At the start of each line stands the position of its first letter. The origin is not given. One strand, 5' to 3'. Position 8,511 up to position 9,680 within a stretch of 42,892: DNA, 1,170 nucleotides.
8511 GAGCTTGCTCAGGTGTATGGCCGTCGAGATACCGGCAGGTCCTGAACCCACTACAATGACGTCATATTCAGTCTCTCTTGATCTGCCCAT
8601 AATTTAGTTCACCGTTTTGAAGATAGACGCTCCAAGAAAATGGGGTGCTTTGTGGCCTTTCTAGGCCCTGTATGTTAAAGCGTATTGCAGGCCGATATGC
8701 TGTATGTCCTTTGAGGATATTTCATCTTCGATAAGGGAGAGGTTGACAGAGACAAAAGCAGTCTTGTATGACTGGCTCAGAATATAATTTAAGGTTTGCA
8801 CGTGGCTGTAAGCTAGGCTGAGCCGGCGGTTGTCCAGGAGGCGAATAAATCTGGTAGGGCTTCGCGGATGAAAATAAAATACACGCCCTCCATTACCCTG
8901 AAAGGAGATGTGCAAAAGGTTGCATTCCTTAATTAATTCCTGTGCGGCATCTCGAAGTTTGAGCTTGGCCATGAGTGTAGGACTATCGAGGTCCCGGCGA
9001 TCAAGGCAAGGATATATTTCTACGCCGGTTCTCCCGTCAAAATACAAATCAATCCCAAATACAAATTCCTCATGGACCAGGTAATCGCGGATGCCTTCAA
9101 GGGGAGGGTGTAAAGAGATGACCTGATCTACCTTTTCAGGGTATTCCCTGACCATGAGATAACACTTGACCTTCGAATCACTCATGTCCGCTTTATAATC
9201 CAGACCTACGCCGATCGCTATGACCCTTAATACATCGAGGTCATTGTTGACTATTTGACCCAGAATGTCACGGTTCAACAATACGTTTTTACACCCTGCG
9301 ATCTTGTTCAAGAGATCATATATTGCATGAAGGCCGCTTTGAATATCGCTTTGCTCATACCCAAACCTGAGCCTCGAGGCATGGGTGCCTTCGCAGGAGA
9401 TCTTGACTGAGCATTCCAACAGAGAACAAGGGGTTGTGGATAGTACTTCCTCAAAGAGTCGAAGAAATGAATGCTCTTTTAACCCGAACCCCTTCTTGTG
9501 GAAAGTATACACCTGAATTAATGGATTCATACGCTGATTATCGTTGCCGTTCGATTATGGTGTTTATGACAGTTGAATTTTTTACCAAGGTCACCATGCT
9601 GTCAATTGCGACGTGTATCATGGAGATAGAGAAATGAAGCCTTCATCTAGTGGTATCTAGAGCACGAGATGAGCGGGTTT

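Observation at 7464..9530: Possible peptide lipidation module: ABBA-prenyltransferase-like protein next to a geranylgeranyl-reductase-family flavoenzyme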

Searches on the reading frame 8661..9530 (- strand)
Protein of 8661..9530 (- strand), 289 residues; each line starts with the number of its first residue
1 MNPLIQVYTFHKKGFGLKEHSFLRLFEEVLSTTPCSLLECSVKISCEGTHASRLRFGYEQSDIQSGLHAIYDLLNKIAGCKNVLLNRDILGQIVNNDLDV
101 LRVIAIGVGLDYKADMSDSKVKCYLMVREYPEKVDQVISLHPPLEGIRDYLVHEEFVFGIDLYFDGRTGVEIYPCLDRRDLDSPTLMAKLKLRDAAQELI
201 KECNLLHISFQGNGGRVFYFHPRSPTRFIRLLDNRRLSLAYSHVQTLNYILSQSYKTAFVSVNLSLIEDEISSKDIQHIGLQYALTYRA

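Call 3: search_protein_families(library=pfam, proteins=[window:8661-9530:-], max_evalue=0.1)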
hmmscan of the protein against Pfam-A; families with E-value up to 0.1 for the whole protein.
window:8661-9530:- (289 aa): 1 family
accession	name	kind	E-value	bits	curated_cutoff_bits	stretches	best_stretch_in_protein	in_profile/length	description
PF19156.5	DUF5838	-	1e-27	97.7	28.8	1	9-283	8-287/289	Family of unknown function (DUF5838)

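Call 4: search_protein_families(library=ncbifam, proteins=[window:8661-9530:-], max_evalue=0.1)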
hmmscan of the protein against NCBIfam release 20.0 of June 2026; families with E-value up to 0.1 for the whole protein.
window:8661-9530:- (289 aa): 1 family
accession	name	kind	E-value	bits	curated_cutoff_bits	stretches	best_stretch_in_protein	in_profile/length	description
TIGR04445.1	preny_LynF_TruF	subfamily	2.1e-34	119.2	140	1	6-283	4-280/282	LynF/TruF/PatF family peptide O-prenyltransferase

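Call 6: search_solved_structures(query=window:8661-9530:-, max_evalue=1, show_alignments=2)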
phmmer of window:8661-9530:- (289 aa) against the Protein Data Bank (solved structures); distinct sequences matched with E-value up to 1: 18.
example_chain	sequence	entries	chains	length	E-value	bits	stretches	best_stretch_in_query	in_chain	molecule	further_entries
8ye0_A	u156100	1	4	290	7.5e-28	101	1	11-255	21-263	LynF/TruF/PatF family peptide O-prenyltransferase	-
7vmw_A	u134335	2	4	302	6.2e-24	88.1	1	10-230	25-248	LynF/TruF/PatF family peptide O-prenyltransferase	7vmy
8je4_A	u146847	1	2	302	9.2e-23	84.3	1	10-228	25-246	prenyltransferase, LimF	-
9vtb_A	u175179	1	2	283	2.2e-22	83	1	8-278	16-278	FjoF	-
9vta_A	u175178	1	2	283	4.1e-22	82.1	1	8-278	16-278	Fl3F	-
6pgm_A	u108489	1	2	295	3.7e-21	79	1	9-243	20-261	PirF Geranyltransferase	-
9vtc_A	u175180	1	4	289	1.2e-20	77.4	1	10-232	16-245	DciF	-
9vte_A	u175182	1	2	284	1.2e-20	77.4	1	10-232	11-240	LynF/TruF/PatF family peptide O-prenyltransferase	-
9lwv_A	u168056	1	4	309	1.4e-20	77.1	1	10-231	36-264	DciF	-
9vt8_A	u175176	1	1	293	3.2e-19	72.6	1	10-243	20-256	SmiF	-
5tty_A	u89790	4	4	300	6.7e-19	71.6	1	6-250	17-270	PagF prenyltransferase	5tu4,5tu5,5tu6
9vtd_A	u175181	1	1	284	7.1e-19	71.5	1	10-245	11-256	LynF/TruF/PatF family peptide O-prenyltransferase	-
6pgn_A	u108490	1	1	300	9.3e-19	71.1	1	6-250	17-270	PagF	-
9vt9_A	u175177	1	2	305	1e-09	41.5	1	8-176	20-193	OcyF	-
4bg2_A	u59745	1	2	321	5.7e-09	39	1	6-179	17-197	PATF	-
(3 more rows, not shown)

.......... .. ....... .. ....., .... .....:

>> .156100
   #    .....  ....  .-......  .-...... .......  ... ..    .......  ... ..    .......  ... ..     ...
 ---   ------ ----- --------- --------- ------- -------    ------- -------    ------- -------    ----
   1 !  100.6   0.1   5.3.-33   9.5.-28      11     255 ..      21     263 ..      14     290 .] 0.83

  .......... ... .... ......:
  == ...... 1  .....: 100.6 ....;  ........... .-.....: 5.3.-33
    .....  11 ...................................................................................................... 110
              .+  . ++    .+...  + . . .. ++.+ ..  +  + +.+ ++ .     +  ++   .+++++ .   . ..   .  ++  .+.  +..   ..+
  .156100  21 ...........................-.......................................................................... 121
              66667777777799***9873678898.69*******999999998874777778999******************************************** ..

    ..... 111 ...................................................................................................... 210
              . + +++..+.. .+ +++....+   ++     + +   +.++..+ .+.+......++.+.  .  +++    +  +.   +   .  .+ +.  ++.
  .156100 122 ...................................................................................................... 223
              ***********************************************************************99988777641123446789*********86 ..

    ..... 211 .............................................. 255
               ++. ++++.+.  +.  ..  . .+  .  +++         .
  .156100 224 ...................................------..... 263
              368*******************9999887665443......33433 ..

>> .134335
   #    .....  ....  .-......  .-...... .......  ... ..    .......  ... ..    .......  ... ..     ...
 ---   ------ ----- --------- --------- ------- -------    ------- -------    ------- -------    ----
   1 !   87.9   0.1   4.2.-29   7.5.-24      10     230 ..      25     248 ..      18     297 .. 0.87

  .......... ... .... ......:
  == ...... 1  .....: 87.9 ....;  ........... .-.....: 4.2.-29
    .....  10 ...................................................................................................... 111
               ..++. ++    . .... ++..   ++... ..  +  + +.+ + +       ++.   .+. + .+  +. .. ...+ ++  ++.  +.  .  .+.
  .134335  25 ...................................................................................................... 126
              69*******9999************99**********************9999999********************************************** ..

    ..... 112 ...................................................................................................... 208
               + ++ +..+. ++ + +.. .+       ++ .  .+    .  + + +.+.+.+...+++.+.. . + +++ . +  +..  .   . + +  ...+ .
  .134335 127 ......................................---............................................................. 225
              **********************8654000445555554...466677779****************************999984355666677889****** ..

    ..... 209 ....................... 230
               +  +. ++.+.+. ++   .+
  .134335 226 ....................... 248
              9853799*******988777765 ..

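Call 10: find_homologous_proteins(query=window:8661-9530:-, max_evalue=0.00001)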
Query window:8661-9530:- (289 aa): 90 proteins with E <= 0.00001 among 887 candidates.
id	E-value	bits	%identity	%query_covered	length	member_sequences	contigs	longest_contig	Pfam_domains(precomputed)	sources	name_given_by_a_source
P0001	8.6e-191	650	100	100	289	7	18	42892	PF19156.6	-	-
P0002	6.6e-146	503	76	100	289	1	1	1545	PF19156.6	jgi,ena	-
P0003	2.5e-139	482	73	100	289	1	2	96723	PF19156.6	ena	-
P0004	7.2e-139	480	74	100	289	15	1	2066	PF19156.6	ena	-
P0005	5.8e-137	474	73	100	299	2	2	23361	PF19156.6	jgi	jgi:LynF/TruF/PatF family peptide O-prenyltransferase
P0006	1.2e-135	470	71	100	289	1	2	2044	PF19156.6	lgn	-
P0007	2.9e-133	462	71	100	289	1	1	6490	PF19156.6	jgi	jgi:LynF/TruF/PatF family peptide O-prenyltransferase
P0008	2.5e-132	459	71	100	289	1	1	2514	PF19156.6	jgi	jgi:LynF/TruF/PatF family peptide O-prenyltransferase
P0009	7.9e-132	457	72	100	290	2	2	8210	PF19156.6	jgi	jgi:LynF/TruF/PatF family peptide O-prenyltransferase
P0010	1.3e-131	456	71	100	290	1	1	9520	PF19156.6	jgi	jgi:LynF/TruF/PatF family peptide O-prenyltransferase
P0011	1.8e-131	456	70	100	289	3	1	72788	PF19156.6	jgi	jgi:LynF/TruF/PatF family peptide O-prenyltransferase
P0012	1.4e-130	453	70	100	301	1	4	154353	PF19156.6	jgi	jgi:LynF/TruF/PatF family peptide O-prenyltransferase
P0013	1.5e-130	453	70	100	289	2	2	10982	PF19156.6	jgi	jgi:LynF/TruF/PatF family peptide O-prenyltransferase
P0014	1.9e-130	452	72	100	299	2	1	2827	PF19156.6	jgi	jgi:LynF/TruF/PatF family peptide O-prenyltransferase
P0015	2.0e-130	452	71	100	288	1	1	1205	PF19156.6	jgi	jgi:LynF/TruF/PatF family peptide O-prenyltransferase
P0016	3.1e-130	452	71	100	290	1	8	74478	PF19156.6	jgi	jgi:LynF/TruF/PatF family peptide O-prenyltransferase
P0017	3.1e-130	452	70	100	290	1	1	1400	PF19156.6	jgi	jgi:LynF/TruF/PatF family peptide O-prenyltransferase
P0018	7.9e-130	450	71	100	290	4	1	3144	PF19156.6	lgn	-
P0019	3.2e-129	448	69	100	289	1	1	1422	PF19156.6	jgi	jgi:LynF/TruF/PatF family peptide O-prenyltransferase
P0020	4.0e-128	445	68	100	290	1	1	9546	PF19156.6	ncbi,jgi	jgi:LynF/TruF/PatF family peptide O-prenyltransferase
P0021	6.2e-127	441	69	100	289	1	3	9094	PF19156.6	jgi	jgi:LynF/TruF/PatF family peptide O-prenyltransferase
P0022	8.6e-127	440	67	100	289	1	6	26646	PF19156.6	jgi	jgi:LynF/TruF/PatF family peptide O-prenyltransferase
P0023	1.3e-126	440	69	100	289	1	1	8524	PF19156.6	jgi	jgi:LynF/TruF/PatF family peptide O-prenyltransferase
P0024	1.7e-126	439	67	100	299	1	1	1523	PF19156.6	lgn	-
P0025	1.7e-126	439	67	100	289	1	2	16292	PF19156.6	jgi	jgi:LynF/TruF/PatF family peptide O-prenyltransferase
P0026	2.6e-126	439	68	100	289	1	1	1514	PF19156.6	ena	-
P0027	1.9e-125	436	67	100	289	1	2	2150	PF19156.6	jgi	jgi:LynF/TruF/PatF family peptide O-prenyltransferase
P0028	2.4e-125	436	68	100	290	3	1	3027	PF19156.6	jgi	jgi:LynF/TruF/PatF family peptide O-prenyltransferase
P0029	9.4e-124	430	66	100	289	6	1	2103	PF19156.6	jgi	jgi:LynF/TruF/PatF family peptide O-prenyltransferase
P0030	1.4e-123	430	68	100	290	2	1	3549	PF19156.6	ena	-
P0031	4.5e-123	428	67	100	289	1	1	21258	PF19156.6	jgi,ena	jgi:LynF/TruF/PatF family peptide O-prenyltransferase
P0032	1.1e-122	427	66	100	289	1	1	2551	PF19156.6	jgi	jgi:LynF/TruF/PatF family peptide O-prenyltransferase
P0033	1.9e-122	426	67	100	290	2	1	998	PF19156.6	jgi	jgi:LynF/TruF/PatF family peptide O-prenyltransferase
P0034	7.8e-122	424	66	100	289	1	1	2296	PF19156.6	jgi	jgi:LynF/TruF/PatF family peptide O-prenyltransferase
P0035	2.7e-121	422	66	100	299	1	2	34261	PF19156.6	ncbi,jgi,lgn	-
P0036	1.5e-120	420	66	99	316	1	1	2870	PF19156.6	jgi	jgi:LynF/TruF/PatF family peptide O-prenyltransferase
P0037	5.4e-120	418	83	78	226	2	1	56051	PF19156.6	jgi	-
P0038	1.5e-118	413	64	100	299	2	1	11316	PF19156.6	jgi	jgi:LynF/TruF/PatF family peptide O-prenyltransferase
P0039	9.6e-117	407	66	100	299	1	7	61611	PF19156.6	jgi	jgi:LynF/TruF/PatF family peptide O-prenyltransferase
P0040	1.6e-115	403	62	100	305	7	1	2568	PF19156.6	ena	-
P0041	7.8e-115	401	62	100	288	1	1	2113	PF19156.6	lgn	-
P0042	8.0e-115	401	62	100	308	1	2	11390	PF19156.6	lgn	-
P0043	1.7e-114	400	62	100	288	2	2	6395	PF19156.6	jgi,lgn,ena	jgi:LynF/TruF/PatF family peptide O-prenyltransferase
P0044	2.4e-113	396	62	100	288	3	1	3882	PF19156.6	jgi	-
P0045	4.3e-113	395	66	100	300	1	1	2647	PF19156.6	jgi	jgi:LynF/TruF/PatF family peptide O-prenyltransferase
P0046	1.1e-112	394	62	100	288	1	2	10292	PF19156.6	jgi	jgi:LynF/TruF/PatF family peptide O-prenyltransferase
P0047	3.0e-110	386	61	100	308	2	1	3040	PF19156.6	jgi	-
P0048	5.2e-110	385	59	100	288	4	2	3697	PF19156.6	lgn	-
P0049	2.1e-109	383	61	100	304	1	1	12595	PF19156.6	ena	-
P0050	3.9e-109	382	60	100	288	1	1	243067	PF19156.6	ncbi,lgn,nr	ncbi:MAG: hypothetical protein JXA50_08365 [Deltaproteobacteria bacterium]|nr:hypothetical protein [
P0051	3.1e-108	380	68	88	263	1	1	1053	PF19156.6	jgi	jgi:LynF/TruF/PatF family peptide O-prenyltransferase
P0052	2.0e-107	377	58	100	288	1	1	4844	PF19156.6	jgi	jgi:LynF/TruF/PatF family peptide O-prenyltransferase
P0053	4.1e-105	369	59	100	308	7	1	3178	PF19156.6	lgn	-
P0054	4.2e-105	369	57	100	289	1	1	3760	PF19156.6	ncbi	-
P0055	8.4e-105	368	60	100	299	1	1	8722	PF19156.6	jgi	jgi:LynF/TruF/PatF family peptide O-prenyltransferase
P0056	9.1e-105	368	57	100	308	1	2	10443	PF19156.6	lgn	-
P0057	2.4e-104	367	59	100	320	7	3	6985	PF19156.6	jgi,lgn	-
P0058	3.0e-104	366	58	100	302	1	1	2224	PF19156.6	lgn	-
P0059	3.1e-104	366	59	99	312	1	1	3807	PF19156.6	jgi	jgi:LynF/TruF/PatF family peptide O-prenyltransferase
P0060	6.8e-104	365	57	100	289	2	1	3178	PF19156.6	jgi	-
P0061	2.6e-103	363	58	98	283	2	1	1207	PF19156.6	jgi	jgi:LynF/TruF/PatF family peptide O-prenyltransferase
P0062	4.7e-103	363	56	100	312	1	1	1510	PF19156.6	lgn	-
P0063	8.4e-103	362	56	100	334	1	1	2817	PF19156.6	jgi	jgi:LynF/TruF/PatF family peptide O-prenyltransferase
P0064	1.4e-102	361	56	100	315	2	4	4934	PF19156.6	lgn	-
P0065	1.8e-102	361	57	100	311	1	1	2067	PF19156.6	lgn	-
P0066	3.2e-101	357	55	100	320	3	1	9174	PF19156.6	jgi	jgi:LynF/TruF/PatF family peptide O-prenyltransferase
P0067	4.8e-101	356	58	98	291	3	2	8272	PF19156.6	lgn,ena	-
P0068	6.1e-101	356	55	100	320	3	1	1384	PF19156.6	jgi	jgi:LynF/TruF/PatF family peptide O-prenyltransferase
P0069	6.5e-101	356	56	100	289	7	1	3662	PF19156.6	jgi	-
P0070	4.3e-100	353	57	100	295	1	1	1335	PF19156.6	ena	-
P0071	5.4e-100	353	56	100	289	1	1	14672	PF19156.6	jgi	jgi:LynF/TruF/PatF family peptide O-prenyltransferase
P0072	6.2e-100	352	57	100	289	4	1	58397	PF19156.6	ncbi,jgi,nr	ncbi:MAG: hypothetical protein JRF35_04700 [Deltaproteobacteria bacterium]|nr:hypothetical protein [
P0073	7.8e-98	345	63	88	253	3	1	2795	PF19156.6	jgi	jgi:LynF/TruF/PatF family peptide O-prenyltransferase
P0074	1.1e-97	345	57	98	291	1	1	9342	PF19156.6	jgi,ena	-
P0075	2.1e-96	341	56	98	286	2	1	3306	PF19156.6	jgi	jgi:LynF/TruF/PatF family peptide O-prenyltransferase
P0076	2.9e-95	337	54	100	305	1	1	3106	PF19156.6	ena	-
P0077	5.3e-95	336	55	99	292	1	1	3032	PF19156.6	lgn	-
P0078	7.2e-95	336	53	100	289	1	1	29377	PF19156.6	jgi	jgi:LynF/TruF/PatF family peptide O-prenyltransferase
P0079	2.0e-94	334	52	100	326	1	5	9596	PF19156.6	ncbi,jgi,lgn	jgi:LynF/TruF/PatF family peptide O-prenyltransferase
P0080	3.0e-88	314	49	100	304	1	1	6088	PF19156.6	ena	-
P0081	2.9e-85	304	55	95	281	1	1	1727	PF19156.6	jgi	-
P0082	3.1e-85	304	48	100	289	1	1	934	PF19156.6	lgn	-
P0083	5.7e-85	303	61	75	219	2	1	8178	PF19156.6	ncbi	-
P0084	1.1e-84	302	72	64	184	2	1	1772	PF19156.6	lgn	-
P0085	2.6e-84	301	48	100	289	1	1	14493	PF19156.6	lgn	-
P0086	6.2e-84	300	49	98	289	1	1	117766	PF19156.6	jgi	jgi:LynF/TruF/PatF family peptide O-prenyltransferase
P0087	1.3e-81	292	48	98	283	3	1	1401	PF19156.6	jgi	jgi:LynF/TruF/PatF family peptide O-prenyltransferase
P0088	7.2e-81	290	47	99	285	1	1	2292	PF19156.6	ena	-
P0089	1.5e-79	285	46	100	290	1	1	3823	PF19156.6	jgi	jgi:LynF/TruF/PatF family peptide O-prenyltransferase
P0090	1.8e-69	252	63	64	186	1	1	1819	PF19156.6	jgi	jgi:LynF/TruF/PatF family peptide O-prenyltransferase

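Call 12: find_encoding_contigs(protein=P0050, flank=10000, max_places=2)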
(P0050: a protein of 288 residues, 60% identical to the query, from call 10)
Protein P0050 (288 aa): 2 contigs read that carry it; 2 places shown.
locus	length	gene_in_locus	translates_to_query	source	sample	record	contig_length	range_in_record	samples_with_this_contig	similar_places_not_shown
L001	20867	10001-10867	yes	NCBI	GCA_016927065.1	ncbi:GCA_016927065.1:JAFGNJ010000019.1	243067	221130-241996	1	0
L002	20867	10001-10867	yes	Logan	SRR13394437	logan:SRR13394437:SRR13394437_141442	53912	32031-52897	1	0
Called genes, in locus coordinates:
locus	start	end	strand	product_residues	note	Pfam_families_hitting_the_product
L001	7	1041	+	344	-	PF01041:DegT_DnrJ_EryC1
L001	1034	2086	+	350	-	PF00953:Glycos_transf_4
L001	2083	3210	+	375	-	PF13439:Glyco_transf_4, PF13477:Glyco_trans_4_2, PF13579:Glyco_trans_4_4, PF20706:GT4-conflict, PF00534:Glycos_transf_1, PF13692:Glyco_trans_1_4, PF13524:Glyco_trans_1_2 (weak)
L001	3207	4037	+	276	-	PF14907:NTP_transf_5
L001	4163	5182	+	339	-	PF27840:ScmC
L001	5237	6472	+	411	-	PF04055:Radical_SAM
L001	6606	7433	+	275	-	PF04055:Radical_SAM, PF13186:SPASM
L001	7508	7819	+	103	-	PF05402:PqqD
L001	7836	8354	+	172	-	PF00717:Peptidase_S24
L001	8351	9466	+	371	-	PF04055:Radical_SAM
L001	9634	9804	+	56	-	-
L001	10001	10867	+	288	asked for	PF19156:DUF5838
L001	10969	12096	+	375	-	PF01494:FAD_binding_3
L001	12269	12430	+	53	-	-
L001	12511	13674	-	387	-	PF13353:Fer4_12 (faint), PF04055:Radical_SAM, PF13186:SPASM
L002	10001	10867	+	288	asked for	PF19156:DUF5838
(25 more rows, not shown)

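Call 13: find_encoding_contigs(protein=P0086, flank=10000, max_places=2)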
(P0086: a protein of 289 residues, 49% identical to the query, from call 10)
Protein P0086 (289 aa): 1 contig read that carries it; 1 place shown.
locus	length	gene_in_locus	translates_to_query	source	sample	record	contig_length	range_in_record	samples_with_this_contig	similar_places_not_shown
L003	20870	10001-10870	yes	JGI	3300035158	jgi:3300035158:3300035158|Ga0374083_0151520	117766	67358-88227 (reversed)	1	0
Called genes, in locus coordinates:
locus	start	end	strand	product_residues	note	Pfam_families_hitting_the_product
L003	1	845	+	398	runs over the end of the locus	PF13439:Glyco_transf_4, PF13579:Glyco_trans_4_4, PF13477:Glyco_trans_4_2 (weak), PF00534:Glycos_transf_1, PF13692:Glyco_trans_1_4, PF13524:Glyco_trans_1_2 (weak)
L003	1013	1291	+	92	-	-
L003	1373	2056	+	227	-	PF08889:WbqC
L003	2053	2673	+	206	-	PF02585:PIG-L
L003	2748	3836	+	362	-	PF01041:DegT_DnrJ_EryC1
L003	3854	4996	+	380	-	PF00953:Glycos_transf_4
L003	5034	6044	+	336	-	PF27840:ScmC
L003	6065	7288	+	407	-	PF04055:Radical_SAM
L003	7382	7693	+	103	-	PF05402:PqqD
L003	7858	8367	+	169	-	PF00717:Peptidase_S24 (weak)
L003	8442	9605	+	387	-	PF04055:Radical_SAM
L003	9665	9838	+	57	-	-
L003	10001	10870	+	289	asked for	PF19156:DUF5838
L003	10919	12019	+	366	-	PF01266:DAO (faint), PF01494:FAD_binding_3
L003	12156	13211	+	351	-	PF14907:NTP_transf_5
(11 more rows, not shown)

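Call 17: find_encoding_contigs(protein=P0072, flank=10000, max_places=1)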
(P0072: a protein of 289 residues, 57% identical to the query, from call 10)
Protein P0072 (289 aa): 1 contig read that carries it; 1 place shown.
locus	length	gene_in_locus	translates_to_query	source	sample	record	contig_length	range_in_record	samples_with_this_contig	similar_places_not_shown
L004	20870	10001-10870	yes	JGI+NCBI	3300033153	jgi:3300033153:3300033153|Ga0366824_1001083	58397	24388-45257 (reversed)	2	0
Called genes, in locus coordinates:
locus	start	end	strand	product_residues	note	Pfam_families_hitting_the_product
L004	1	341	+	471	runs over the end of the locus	-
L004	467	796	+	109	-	-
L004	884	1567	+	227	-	PF08889:WbqC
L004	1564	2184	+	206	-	PF02585:PIG-L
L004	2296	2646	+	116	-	PF05635:23S_rRNA_IVP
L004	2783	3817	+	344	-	PF01041:DegT_DnrJ_EryC1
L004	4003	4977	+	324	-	PF00953:Glycos_transf_4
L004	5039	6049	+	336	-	PF27840:ScmC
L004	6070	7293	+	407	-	PF04055:Radical_SAM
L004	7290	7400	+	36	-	-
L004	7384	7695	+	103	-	PF05402:PqqD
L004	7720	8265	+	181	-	PF00717:Peptidase_S24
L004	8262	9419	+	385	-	PF04055:Radical_SAM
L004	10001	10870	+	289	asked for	PF19156:DUF5838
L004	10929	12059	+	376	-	PF01494:FAD_binding_3, PF07992:Pyr_redox_2 (faint)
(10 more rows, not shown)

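Call 18: find_encoding_contigs(protein=P0078, flank=10000, max_places=1)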
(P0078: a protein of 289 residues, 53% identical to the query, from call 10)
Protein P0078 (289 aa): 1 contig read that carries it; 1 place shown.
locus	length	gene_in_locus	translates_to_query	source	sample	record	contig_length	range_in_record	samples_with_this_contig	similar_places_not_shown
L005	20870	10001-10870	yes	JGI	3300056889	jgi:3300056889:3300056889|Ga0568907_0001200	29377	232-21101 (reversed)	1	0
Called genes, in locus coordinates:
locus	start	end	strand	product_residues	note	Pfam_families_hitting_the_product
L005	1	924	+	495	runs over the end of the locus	-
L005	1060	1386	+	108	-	-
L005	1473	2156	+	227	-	PF08889:WbqC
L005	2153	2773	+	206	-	PF02585:PIG-L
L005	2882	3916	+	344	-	PF01041:DegT_DnrJ_EryC1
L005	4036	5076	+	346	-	PF00953:Glycos_transf_4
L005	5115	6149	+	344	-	PF27840:ScmC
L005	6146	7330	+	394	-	PF04055:Radical_SAM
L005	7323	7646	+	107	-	PF05402:PqqD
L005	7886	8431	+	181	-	PF00717:Peptidase_S24 (weak)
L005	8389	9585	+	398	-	PF04055:Radical_SAM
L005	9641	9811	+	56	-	-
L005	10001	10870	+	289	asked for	PF19156:DUF5838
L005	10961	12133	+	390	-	PF01266:DAO (faint), PF01494:FAD_binding_3, PF07992:Pyr_redox_2 (weak)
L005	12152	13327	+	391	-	PF14907:NTP_transf_5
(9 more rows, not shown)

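Call 27: predict_structure(alignment_id=A1)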
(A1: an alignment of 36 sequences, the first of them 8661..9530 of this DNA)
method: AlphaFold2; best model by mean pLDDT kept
length: 289 residues; sequences in the alignment: 36
mean_pLDDT: 91.2   pTM: 0.88
mean pLDDT of the five models: 91.2, 91.0, 90.4, 89.7, 87.8
residues with pLDDT >= 90: 225; 70-90: 58; 50-70: 5; < 50: 1
segments of 3 or more residues with pLDDT < 50: none
pLDDT, mean of each block of 10 residues (from residue 1): 89 93 93 89 93 92 92 96 95 88 95 93 95 92 86 90 96 92 91 84 93 88 95 94 93 78 95 94 81
secondary structure, 60 per line:
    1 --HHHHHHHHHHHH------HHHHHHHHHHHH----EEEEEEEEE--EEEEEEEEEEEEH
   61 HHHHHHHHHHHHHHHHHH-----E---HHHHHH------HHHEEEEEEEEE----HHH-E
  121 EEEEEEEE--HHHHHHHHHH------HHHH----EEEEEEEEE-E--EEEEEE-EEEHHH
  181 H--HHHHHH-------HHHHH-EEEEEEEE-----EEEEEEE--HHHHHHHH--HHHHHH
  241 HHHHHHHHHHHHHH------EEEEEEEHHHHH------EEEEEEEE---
elements in order: H3-14 H21-32 E37-45 E48-59 H60-78 H88-93 E103-111 E120-128 H131-140 H147-150 E155-163 E168-173 E175-177 H178-181 H184-189 H197-201 E203-210 E216-222 H225-232 H235-254 E261-267 H268-272 E279-286
